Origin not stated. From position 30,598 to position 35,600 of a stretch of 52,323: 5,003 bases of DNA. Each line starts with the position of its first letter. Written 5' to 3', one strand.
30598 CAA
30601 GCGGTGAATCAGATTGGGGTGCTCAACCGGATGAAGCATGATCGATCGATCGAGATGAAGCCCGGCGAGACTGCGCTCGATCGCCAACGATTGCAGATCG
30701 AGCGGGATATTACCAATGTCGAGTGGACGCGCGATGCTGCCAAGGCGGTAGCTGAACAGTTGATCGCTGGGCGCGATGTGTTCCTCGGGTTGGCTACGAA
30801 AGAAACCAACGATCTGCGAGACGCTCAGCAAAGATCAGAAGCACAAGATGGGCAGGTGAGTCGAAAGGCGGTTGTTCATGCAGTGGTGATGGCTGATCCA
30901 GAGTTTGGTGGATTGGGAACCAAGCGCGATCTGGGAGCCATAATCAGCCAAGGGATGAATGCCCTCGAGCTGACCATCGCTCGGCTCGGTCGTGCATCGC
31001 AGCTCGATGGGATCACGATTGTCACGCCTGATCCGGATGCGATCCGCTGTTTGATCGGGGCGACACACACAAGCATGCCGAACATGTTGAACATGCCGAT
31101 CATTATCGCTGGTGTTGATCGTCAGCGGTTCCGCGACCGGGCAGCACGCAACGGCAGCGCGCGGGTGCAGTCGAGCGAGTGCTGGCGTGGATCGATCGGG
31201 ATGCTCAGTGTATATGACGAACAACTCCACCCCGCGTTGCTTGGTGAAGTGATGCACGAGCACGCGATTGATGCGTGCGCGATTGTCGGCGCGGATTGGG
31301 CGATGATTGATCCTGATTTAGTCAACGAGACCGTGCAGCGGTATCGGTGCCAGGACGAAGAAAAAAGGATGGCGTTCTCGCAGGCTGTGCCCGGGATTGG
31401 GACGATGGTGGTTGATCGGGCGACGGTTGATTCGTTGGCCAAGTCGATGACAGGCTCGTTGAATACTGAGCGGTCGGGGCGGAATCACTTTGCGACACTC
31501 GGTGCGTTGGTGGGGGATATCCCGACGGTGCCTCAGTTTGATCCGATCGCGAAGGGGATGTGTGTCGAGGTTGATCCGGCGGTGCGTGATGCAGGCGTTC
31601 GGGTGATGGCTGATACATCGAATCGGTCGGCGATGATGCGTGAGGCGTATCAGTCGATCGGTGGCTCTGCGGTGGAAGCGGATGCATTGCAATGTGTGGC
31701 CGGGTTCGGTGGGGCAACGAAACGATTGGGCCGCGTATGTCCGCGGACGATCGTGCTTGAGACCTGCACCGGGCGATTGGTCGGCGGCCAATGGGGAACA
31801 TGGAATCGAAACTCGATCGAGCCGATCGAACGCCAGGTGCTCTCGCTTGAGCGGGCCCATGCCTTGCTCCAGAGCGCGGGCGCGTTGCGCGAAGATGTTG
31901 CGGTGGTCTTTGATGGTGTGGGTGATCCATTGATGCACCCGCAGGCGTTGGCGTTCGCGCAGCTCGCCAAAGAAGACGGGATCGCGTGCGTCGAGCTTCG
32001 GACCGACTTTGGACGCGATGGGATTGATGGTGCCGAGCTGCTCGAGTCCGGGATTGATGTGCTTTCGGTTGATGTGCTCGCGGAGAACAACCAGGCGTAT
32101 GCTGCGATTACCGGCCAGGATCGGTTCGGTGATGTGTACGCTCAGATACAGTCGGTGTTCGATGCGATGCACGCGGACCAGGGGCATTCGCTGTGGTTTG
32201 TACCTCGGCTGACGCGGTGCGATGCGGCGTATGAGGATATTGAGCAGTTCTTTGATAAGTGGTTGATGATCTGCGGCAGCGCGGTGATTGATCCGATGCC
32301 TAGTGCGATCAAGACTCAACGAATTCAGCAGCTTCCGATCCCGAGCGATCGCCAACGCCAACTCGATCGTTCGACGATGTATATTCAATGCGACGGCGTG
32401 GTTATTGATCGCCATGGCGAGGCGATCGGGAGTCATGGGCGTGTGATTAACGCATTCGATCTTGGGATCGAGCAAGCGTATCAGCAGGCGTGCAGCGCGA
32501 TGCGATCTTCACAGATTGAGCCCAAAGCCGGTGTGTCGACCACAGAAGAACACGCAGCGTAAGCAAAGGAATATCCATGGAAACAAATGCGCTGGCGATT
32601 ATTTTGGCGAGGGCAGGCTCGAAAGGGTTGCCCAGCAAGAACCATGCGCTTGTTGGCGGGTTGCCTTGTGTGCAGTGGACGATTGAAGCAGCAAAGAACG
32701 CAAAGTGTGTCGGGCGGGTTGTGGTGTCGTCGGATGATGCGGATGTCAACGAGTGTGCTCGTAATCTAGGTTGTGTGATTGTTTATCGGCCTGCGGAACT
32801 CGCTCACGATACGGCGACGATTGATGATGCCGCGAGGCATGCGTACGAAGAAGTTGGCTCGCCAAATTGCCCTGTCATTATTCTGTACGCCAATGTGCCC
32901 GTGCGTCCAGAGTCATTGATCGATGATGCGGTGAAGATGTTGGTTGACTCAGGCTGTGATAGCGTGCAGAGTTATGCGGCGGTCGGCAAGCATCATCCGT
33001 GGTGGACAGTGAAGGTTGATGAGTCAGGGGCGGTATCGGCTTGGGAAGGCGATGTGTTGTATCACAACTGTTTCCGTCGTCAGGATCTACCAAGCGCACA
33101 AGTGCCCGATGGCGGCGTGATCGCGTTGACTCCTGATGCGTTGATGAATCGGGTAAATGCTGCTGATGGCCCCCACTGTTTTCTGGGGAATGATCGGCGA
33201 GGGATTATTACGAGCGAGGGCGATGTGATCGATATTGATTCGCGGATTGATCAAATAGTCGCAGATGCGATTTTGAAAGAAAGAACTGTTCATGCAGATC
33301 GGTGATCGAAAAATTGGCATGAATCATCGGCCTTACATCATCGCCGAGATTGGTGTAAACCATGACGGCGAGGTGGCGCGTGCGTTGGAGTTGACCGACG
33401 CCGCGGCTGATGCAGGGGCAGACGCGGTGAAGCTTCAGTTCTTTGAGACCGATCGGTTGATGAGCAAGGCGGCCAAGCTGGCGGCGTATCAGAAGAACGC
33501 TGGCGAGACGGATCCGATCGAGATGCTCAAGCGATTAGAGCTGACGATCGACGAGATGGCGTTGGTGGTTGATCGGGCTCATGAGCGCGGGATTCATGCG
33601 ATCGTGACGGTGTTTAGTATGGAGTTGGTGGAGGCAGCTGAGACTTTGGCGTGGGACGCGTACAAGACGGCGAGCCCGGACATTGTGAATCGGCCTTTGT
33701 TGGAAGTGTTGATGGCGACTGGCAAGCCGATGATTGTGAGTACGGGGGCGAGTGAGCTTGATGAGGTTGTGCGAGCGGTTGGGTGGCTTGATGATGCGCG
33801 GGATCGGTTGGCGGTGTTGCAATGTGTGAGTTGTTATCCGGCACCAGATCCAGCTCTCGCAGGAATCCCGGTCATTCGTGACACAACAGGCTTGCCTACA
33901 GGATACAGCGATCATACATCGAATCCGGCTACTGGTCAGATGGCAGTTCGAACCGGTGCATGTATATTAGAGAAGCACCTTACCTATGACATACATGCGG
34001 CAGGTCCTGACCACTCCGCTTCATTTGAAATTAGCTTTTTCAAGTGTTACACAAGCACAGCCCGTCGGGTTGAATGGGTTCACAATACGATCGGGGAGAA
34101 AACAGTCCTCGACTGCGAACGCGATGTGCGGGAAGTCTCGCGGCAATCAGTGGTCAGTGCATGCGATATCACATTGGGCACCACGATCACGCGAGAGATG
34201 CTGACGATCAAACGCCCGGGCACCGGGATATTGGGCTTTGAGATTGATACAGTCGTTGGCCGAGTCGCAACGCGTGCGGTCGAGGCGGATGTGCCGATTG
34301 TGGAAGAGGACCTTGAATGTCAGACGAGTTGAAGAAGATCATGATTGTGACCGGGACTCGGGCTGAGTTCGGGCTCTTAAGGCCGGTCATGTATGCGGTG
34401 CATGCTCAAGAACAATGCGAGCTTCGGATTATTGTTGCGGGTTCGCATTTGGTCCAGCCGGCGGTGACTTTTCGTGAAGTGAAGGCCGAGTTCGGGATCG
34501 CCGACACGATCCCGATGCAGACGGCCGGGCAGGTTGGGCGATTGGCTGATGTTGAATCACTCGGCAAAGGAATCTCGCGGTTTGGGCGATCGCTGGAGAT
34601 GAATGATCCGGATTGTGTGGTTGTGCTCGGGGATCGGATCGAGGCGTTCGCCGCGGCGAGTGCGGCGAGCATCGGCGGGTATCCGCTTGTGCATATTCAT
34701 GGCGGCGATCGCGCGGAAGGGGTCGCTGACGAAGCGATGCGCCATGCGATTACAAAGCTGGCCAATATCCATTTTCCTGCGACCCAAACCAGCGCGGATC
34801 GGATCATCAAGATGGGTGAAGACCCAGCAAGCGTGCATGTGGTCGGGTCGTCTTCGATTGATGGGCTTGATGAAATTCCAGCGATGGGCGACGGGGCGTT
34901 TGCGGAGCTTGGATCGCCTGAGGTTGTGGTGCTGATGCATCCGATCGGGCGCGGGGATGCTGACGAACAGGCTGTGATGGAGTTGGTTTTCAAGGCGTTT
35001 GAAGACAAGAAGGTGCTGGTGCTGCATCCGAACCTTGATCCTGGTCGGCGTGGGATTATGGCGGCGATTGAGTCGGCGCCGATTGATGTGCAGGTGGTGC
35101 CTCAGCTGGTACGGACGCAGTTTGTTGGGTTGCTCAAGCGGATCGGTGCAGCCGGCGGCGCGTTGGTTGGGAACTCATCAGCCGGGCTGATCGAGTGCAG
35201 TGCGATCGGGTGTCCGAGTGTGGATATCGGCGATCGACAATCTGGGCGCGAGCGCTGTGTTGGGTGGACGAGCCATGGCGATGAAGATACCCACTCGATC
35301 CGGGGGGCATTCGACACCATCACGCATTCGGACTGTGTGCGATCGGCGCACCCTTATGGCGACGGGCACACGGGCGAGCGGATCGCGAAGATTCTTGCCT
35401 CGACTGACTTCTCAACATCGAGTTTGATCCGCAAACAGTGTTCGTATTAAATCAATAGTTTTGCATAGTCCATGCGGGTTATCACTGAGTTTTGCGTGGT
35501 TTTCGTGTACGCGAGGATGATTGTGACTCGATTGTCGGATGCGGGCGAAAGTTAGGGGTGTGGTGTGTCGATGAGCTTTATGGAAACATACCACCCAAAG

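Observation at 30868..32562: Unusual C-terminal extension on the Maf protein: nucleotidyltransferase-like domain plus a radical-SAM-like barrel lacking the CxxxCxxC cluster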

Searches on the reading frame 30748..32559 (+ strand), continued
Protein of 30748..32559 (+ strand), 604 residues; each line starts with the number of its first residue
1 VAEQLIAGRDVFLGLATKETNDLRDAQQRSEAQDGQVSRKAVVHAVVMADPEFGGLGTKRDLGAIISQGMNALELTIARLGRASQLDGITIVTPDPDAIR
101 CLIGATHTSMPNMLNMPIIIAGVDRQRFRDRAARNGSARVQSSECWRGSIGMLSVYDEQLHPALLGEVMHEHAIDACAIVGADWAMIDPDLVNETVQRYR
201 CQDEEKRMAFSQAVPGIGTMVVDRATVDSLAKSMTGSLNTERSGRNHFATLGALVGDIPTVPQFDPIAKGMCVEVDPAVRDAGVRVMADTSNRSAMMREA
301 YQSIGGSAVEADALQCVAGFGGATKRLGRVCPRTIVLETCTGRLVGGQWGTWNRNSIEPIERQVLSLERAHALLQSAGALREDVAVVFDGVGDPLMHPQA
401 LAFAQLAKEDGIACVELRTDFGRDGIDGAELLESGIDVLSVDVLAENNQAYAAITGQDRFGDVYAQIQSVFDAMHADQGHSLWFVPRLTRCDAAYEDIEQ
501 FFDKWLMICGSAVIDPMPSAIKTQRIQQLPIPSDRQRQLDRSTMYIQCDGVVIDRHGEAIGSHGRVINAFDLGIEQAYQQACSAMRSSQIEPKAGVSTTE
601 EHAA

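Call 72: search_solved_structures(query=A3, max_evalue=1, show_alignments=3)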
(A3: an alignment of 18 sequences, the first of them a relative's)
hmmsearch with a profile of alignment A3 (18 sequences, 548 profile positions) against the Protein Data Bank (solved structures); distinct sequences matched with E-value up to 1: 11.
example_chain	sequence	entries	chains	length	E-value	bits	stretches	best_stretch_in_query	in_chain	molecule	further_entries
4m7t_A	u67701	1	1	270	4.9e-06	29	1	490-543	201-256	BtrN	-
4m7s_A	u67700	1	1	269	2.2e-05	26.9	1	490-543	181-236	BtrN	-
8wm2_A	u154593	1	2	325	0.022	17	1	303-383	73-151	Fe-S radical SAM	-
3can_A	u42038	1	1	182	0.031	16.4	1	324-409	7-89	Pyruvate-formate lyase-activating enzyme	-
4kt7_A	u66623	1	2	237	0.07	15.3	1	25-67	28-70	2-C-methyl-D-erythritol 4-phosphate cytidylyltransferase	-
6oew_A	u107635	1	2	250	0.13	14.4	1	15-99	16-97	Cytidylyltransferase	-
7vob_C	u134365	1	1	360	0.15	14.2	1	323-391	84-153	Cytosylglucuronate decarboxylase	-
7voc_C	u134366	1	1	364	0.15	14.2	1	323-391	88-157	Cytosylglucuronate decarboxylase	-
6c8v_A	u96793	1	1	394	0.18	13.9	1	268-391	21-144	Coenzyme PQQ synthesis protein E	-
8hzv_A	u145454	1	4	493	0.34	13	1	308-418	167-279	Radical S-Adenosyl-L-methionine Enzyme DesII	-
8hzy_A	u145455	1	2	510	0.36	12.9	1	308-418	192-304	DesII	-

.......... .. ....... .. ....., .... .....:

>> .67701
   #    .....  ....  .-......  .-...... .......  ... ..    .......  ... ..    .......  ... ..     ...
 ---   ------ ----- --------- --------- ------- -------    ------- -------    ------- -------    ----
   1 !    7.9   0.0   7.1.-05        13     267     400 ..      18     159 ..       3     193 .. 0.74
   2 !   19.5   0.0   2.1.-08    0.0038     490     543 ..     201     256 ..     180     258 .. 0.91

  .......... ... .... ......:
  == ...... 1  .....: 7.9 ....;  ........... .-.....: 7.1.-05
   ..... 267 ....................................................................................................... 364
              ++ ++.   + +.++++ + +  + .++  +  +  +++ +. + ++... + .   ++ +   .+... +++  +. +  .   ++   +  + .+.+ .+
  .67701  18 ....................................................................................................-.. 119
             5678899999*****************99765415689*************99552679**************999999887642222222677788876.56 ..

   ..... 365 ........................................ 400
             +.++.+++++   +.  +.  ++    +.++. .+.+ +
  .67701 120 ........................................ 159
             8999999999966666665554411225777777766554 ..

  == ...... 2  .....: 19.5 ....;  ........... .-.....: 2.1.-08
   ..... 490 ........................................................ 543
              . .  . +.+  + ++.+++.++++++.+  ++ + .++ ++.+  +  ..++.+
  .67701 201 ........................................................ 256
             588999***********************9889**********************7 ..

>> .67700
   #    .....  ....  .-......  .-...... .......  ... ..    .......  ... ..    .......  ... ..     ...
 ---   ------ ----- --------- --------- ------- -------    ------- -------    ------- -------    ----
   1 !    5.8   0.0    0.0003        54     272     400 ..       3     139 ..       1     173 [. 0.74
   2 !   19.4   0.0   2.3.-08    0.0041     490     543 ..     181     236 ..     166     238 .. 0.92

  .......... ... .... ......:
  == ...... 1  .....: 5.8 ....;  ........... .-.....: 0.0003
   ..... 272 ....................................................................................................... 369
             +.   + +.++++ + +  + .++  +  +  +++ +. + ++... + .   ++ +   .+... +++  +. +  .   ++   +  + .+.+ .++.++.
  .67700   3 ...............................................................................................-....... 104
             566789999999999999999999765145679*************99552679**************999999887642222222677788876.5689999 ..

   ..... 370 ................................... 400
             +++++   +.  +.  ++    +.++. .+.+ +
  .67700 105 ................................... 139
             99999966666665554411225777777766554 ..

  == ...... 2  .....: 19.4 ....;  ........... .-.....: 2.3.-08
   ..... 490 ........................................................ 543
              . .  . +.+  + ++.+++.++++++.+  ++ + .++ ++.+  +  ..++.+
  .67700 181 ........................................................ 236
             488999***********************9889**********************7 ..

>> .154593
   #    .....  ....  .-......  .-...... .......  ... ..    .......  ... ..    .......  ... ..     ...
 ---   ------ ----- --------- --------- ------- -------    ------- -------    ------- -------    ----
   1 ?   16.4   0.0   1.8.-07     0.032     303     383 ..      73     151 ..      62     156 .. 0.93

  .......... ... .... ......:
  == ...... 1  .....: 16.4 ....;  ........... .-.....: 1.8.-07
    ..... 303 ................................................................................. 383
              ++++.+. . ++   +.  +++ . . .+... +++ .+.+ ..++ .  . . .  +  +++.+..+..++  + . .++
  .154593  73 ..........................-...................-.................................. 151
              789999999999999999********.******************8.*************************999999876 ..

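Call 79: find_encoding_contigs(protein=P0026, flank=10000, max_places=1)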
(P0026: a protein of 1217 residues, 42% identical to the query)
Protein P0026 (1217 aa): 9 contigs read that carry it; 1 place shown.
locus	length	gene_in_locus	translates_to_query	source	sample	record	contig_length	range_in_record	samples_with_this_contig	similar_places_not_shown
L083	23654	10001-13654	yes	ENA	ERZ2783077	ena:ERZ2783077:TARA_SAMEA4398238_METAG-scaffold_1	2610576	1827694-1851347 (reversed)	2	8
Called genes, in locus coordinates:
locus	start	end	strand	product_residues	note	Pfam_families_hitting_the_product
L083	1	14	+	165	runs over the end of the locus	PF02502:LacAB_rpiB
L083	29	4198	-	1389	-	PF13360:PQQ_2 (weak)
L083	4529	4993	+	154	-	PF18902:DUF5658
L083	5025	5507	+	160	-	PF03168:LEA_2 (weak)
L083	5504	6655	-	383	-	PF01784:DUF34_NIF3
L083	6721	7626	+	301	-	PF00288:GHMP_kinases_N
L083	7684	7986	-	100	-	PF04316:FlgM (faint)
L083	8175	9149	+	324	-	-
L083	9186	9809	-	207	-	-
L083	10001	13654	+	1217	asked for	PF20157:Maf_flag10_N (faint), PF01973:MptE-like, PF04055:Radical_SAM (weak)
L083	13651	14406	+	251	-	PF02348:CTP_transf_3, PF12804:NTP_transf_3 (weak)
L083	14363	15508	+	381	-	PF03102:NeuB, PF08666:SAF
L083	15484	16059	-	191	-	PF01230:HIT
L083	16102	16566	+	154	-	PF00571:CBS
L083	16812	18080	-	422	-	PF13439:Glyco_transf_4, PF13579:Glyco_trans_4_4, PF00534:Glycos_transf_1, PF13692:Glyco_trans_1_4, PF13524:Glyco_trans_1_2 (weak)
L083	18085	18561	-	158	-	PF00583:Acetyltransf_1, PF13302:Acetyltransf_3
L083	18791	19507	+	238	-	-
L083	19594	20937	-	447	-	PF00009:GTP_EFTU, PF01926:MMR_HSR1 (faint), PF22594:GTP-eEF1A_C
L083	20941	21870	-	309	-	PF01507:PAPS_reduct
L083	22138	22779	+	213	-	PF01583:APS_kinase, PF13671:AAA_33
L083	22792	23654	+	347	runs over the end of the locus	PF00459:Inositol_P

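Call 80: find_encoding_contigs(protein=P0341, flank=10000, max_places=1)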
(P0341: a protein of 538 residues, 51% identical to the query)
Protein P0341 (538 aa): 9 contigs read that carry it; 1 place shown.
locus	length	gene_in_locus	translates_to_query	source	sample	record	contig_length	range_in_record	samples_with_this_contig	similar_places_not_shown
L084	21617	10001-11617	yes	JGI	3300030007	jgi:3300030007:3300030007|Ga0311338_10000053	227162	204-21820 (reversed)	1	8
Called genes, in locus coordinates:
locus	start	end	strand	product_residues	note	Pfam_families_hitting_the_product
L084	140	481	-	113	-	PF07963:N_methyl (weak)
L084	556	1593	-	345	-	PF07963:N_methyl (weak)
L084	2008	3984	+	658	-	PF13513:HEAT_EZ (faint), PF02985:HEAT (faint), PF13646:HEAT_2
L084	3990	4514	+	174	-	-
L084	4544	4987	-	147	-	-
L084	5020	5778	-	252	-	PF01255:Prenyltransf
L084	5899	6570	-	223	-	PF03853:YjeF_N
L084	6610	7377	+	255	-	PF01975:SurE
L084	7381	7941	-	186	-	-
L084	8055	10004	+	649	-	PF01973:MptE-like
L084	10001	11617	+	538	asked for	PF04055:Radical_SAM (weak), PF13186:SPASM (faint)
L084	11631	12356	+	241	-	PF02348:CTP_transf_3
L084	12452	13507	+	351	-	PF03102:NeuB, PF08666:SAF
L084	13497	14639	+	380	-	PF02350:Epimerase_2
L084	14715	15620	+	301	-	PF08668:HDOD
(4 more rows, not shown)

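Call 83: search_protein_families(library=pfam, proteins=[L083:7687-7986:-], max_evalue=1)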
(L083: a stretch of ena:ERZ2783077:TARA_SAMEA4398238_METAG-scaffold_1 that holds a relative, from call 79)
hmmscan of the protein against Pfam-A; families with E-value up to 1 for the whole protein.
L083:7687-7986:- (100 aa): 1 family
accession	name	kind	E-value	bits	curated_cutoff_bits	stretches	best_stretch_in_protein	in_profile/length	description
PF04316.19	FlgM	-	2.5e-05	24.8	25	1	42-80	1-43/55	Anti-sigma-28 factor, FlgM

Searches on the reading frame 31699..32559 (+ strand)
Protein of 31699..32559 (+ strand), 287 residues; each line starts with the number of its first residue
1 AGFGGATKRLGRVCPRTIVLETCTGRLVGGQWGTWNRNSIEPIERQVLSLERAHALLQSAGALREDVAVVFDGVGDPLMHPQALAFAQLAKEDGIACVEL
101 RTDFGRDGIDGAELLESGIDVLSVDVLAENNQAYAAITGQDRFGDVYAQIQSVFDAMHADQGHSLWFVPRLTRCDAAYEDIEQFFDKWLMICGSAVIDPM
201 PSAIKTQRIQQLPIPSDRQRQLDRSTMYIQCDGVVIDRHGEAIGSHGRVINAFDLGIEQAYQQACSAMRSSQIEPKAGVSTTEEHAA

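Call 7: search_protein_families(library=pfam, proteins=[window:31699-32559:+], max_evalue=10)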
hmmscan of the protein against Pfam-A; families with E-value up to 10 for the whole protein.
window:31699-32559:+ (287 aa): 1 family
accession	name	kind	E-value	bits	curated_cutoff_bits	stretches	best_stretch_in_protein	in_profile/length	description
PF04055.27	Radical_SAM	-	0.024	15.3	29.5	1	44-155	24-138/166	Radical SAM superfamily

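Call 8: search_protein_families(library=ncbifam, proteins=[window:31699-32559:+], max_evalue=10)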
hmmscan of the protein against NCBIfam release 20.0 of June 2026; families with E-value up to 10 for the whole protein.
window:31699-32559:+ (287 aa): 5 families
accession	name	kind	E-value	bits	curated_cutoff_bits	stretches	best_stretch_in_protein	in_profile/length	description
TIGR04321.1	spiroSPASM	subfamily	2.4e-06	26.5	250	1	44-191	259-408/510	spiro-SPASM protein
TIGR04317.1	W_rSAM_matur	equivalog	0.00015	21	380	1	55-155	40-138/349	tungsten cofactor oxidoreductase radical SAM maturase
TIGR04311.1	rSAM_Geo_metal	subfamily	0.00091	18.4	400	1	61-159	44-145/423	radical SAM/SPASM family putative metalloenzyme maturase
TIGR04038.1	tatD_link_rSAM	subfamily_domain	0.0018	18.1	129.7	1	55-153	48-149/192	TatD family nuclease-associated radical SAM protein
TIGR04100.1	rSAM_pair_X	hypoth_equivalog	0.069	12.7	262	1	68-150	64-150/197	TIGR04100 family radical SAM protein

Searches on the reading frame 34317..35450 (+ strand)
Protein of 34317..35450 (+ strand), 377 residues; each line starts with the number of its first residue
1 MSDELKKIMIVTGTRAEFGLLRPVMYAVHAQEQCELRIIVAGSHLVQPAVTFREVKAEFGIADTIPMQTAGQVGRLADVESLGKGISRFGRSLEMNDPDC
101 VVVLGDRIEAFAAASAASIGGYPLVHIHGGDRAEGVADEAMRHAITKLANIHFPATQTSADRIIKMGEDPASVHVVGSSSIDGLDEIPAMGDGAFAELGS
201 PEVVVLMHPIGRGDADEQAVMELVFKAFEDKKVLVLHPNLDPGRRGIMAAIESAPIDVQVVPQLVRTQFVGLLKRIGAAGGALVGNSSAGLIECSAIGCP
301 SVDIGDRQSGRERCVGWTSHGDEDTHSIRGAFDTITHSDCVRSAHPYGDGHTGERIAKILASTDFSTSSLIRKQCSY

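Call 20: search_protein_families(library=pfam, proteins=[window:34317-35450:+], max_evalue=0.001)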
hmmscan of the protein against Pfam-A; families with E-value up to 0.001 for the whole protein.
window:34317-35450:+ (377 aa): 1 family
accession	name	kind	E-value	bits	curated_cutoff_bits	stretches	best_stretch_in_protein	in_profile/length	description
PF02350.25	Epimerase_2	-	6.2e-56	190.2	30.6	1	27-360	2-346/347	UDP-N-acetylglucosamine 2-epimerase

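Call 42: search_protein_families(library=ncbifam, proteins=[window:34317-35450:+], max_evalue=0.00001)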
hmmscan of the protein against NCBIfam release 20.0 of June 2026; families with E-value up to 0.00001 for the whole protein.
window:34317-35450:+ (377 aa): 2 families
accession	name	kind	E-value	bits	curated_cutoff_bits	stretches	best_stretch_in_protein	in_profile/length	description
TIGR03568.1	NeuC_NnaA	equivalog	7.9e-84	281.6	235.9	1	6-360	1-365/365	UDP-N-acetylglucosamine 2-epimerase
TIGR00236.1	wecB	equivalog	3.9e-19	69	210.15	1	7-361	2-363/366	non-hydrolyzing UDP-N-acetylglucosamine 2-epimerase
